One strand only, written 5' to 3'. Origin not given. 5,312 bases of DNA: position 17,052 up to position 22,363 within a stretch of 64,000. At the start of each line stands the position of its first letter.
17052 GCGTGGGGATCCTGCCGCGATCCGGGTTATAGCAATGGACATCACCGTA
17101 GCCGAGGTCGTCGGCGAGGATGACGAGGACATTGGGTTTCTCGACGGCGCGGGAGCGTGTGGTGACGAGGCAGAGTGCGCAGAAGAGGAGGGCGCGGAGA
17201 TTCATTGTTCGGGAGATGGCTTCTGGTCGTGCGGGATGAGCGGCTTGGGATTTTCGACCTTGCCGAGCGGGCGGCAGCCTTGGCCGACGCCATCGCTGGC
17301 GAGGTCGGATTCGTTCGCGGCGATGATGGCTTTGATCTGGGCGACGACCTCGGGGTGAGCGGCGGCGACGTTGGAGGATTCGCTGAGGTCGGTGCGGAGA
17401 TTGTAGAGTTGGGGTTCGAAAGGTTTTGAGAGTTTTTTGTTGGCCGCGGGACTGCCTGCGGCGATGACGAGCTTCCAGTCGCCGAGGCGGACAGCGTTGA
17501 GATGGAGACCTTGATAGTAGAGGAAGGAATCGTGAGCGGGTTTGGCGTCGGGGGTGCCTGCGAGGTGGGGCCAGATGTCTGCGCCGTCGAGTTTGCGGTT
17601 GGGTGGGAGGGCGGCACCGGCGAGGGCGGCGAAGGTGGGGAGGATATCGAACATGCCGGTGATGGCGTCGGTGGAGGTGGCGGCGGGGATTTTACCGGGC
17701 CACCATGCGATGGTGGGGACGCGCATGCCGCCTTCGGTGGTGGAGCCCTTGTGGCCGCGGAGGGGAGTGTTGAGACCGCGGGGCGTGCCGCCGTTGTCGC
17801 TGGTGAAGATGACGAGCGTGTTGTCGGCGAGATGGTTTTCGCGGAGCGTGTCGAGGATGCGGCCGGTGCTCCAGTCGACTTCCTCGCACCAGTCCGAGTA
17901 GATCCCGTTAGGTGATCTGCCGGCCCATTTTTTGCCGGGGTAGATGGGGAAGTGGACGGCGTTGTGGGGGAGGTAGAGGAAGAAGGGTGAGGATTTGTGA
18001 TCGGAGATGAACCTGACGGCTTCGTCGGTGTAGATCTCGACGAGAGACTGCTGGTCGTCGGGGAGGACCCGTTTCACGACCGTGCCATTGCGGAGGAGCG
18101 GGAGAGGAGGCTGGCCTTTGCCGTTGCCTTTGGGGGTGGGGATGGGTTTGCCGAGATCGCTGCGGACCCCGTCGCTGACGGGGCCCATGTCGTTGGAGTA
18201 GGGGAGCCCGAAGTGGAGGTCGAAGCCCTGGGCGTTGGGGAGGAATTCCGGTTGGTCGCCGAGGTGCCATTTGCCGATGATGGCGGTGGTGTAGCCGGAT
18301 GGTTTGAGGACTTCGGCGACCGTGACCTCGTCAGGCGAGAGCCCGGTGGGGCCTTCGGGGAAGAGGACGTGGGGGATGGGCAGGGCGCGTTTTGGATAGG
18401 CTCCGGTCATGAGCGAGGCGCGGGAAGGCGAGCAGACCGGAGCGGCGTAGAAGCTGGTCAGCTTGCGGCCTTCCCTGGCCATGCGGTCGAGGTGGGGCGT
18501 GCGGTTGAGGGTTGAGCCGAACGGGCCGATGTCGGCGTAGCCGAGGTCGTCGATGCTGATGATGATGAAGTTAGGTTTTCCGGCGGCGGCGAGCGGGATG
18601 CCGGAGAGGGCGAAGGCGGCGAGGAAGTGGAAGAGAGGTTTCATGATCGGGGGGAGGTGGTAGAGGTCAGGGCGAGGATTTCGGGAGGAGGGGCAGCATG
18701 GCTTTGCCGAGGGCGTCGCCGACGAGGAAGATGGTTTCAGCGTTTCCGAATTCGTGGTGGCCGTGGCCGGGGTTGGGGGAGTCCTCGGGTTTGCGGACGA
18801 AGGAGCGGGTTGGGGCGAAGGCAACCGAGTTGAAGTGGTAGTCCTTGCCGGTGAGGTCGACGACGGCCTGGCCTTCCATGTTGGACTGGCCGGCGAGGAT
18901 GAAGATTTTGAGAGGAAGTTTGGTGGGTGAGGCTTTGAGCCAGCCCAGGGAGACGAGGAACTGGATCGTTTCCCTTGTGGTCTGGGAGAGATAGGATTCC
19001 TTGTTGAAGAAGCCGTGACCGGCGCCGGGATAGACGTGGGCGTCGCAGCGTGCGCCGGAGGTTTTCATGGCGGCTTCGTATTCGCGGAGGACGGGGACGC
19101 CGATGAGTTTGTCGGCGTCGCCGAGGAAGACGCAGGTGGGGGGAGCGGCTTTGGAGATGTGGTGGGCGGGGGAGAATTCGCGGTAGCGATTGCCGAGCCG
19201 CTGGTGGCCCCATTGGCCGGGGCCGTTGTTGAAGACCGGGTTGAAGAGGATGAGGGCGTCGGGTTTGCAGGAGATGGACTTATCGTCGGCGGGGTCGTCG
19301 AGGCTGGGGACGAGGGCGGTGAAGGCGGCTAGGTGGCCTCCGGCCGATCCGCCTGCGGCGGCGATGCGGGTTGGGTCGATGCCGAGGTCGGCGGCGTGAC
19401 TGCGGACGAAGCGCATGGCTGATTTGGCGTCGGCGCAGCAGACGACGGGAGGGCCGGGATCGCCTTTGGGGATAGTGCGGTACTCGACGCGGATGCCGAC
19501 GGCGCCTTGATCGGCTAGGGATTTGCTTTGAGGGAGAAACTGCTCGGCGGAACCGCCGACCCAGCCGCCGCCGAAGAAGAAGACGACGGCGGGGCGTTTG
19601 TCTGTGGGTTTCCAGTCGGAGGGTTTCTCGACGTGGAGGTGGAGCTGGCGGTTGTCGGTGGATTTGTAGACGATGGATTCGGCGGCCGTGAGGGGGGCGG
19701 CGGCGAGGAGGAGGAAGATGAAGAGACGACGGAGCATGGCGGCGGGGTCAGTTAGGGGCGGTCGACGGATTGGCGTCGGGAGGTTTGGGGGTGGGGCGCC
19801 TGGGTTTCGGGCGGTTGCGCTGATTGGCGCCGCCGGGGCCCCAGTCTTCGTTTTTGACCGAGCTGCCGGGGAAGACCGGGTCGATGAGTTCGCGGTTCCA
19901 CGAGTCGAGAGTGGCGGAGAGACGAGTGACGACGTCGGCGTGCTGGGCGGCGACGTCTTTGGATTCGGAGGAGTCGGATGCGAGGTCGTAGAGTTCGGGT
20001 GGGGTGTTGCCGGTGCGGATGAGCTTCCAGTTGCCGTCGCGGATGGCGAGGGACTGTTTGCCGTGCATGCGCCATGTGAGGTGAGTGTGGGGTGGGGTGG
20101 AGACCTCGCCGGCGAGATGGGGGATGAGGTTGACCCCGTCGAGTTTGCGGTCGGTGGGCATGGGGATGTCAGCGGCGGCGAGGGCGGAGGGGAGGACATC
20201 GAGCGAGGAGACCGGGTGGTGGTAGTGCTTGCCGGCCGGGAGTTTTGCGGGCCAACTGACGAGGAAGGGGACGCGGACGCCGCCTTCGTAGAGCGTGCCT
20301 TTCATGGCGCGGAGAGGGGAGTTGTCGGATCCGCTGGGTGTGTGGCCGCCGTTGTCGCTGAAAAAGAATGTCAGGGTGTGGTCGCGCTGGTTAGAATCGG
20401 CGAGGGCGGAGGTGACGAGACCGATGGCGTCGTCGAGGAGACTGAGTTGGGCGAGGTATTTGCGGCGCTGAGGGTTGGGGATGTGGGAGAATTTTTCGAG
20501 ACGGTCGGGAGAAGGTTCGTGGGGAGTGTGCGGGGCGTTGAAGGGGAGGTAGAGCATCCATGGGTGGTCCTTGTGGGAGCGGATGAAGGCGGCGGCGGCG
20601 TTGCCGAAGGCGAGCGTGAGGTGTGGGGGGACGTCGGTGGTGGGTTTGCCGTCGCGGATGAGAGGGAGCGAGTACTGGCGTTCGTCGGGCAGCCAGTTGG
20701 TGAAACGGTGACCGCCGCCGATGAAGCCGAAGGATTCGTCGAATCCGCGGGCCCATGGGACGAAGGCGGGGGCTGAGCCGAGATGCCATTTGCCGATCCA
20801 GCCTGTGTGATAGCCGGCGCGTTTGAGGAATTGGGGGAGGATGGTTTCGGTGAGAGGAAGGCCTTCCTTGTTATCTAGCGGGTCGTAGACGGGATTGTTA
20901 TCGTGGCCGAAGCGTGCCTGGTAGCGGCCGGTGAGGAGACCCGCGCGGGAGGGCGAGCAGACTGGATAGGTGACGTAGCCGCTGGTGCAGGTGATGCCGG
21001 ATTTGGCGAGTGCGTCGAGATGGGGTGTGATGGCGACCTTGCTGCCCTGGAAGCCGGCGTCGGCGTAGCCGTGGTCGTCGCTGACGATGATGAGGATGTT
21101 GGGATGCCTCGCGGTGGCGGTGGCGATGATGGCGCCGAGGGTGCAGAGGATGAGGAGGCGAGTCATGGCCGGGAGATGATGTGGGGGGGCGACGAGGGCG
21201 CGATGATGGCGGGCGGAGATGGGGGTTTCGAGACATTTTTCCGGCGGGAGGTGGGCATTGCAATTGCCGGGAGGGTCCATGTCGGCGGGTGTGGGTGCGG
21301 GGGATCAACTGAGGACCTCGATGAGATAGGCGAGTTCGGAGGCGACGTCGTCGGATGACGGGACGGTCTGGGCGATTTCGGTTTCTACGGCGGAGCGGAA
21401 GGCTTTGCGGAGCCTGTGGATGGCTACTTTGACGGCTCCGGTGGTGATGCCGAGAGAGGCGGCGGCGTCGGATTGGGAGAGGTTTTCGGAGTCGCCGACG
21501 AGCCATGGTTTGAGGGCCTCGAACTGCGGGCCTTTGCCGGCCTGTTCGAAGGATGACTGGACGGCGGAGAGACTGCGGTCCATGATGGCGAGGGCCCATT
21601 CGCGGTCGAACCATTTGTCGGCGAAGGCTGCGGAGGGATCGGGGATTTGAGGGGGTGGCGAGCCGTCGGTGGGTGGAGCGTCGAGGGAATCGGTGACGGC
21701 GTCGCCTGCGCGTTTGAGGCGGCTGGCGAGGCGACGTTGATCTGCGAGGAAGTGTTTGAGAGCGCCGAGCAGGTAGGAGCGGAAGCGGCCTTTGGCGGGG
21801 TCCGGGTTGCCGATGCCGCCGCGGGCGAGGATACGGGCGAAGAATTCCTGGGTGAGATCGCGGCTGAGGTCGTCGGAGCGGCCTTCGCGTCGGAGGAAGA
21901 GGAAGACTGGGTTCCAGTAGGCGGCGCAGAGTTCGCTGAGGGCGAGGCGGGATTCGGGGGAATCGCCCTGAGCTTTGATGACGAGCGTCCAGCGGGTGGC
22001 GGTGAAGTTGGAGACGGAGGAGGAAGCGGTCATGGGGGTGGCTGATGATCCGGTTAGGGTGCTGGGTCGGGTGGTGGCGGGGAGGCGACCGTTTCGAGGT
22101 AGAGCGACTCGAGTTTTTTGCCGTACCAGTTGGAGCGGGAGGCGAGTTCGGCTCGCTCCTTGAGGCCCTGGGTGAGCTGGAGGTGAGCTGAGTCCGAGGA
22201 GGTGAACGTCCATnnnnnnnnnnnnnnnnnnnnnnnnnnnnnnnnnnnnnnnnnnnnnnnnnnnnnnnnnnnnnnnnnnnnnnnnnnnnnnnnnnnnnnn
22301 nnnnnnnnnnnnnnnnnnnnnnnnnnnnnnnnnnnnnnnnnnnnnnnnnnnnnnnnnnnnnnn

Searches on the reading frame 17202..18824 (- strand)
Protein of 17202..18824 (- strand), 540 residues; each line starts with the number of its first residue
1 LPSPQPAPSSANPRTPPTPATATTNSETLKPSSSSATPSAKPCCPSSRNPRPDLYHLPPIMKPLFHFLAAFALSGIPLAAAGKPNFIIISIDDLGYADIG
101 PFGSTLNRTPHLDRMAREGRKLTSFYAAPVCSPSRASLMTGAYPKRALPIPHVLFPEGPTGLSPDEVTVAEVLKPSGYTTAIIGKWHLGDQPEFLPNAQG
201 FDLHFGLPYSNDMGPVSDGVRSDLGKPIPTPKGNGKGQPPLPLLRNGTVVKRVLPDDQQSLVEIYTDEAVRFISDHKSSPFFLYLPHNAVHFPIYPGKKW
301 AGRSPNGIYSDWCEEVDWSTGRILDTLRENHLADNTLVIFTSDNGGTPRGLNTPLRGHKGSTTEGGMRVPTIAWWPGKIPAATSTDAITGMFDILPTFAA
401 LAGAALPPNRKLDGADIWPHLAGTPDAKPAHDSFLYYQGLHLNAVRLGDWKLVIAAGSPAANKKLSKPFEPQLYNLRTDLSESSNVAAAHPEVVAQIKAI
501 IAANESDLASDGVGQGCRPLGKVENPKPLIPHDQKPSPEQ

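Call 75: search_protein_families(library=pfam, proteins=[window:17202-18824:-], max_evalue=0.00001)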
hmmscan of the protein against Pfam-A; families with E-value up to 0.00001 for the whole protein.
window:17202-18824:- (540 aa): 3 families
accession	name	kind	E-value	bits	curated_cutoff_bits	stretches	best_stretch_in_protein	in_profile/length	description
PF00884.28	Sulfatase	-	8.9e-53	180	25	1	84-404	1-301/301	Sulfatase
PF14707.11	Sulfatase_C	-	1.2e-10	42.5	30.9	1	430-509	2-97/127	C-terminal region of aryl-sulfatase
PF01663.27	Phosphodiest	-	1e-07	32.3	23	0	87-145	2-58/342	Type I phosphodiesterase / nucleotide pyrophosphatase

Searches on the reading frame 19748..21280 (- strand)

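Call 75: search_protein_families(library=pfam, proteins=[window:19748-21280:-], max_evalue=0.00001)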
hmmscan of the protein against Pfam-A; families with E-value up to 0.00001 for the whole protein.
window:19748-21280:- (510 aa): 2 families
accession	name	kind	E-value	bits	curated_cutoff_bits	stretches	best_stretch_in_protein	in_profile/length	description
PF00884.28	Sulfatase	-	1.7e-59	202.1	25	1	60-372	1-301/301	Sulfatase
PF16347.10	SGSH_C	-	1.9e-10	41.6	29.3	1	328-460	9-150/154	N-sulphoglucosamine sulphohydrolase, C-terminal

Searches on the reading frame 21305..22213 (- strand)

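Call 51: search_protein_families(library=pfam, proteins=[window:21305-22213:-], max_evalue=0.001)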
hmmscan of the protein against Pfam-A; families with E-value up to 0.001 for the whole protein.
window:21305-22213:- (302 aa): 1 family
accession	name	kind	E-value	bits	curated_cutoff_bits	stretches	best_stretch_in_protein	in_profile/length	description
PF08281.18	Sigma70_r4_2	-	0.00018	21.5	25.7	1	243-271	25-53/54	Sigma-70, region 4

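Call 67: search_protein_families(library=ncbifam, proteins=[window:21305-22213:-], max_evalue=0.001)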
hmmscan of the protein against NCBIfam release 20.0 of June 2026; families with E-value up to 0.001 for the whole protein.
window:21305-22213:- (302 aa): 4 families
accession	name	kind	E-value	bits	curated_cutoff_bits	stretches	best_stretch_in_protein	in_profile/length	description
NF007229.0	PRK09647.1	equivalog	5.2e-07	29.2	265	1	58-283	13-209/220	RNA polymerase sigma factor SigE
TIGR02937.1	sigma70-ECF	superfamily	1.2e-06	28.3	42.9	1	91-274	2-163/165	sigma-70 family RNA polymerase sigma factor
NF008888.0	PRK11922.1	equivalog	3.8e-05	23.4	204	1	243-285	163-205/231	RNA polymerase sigma factor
TIGR02950.1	SigM_subfam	subfamily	0.0001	22.2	147.95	0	92-130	2-40/159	RNA polymerase sigma factor, SigM family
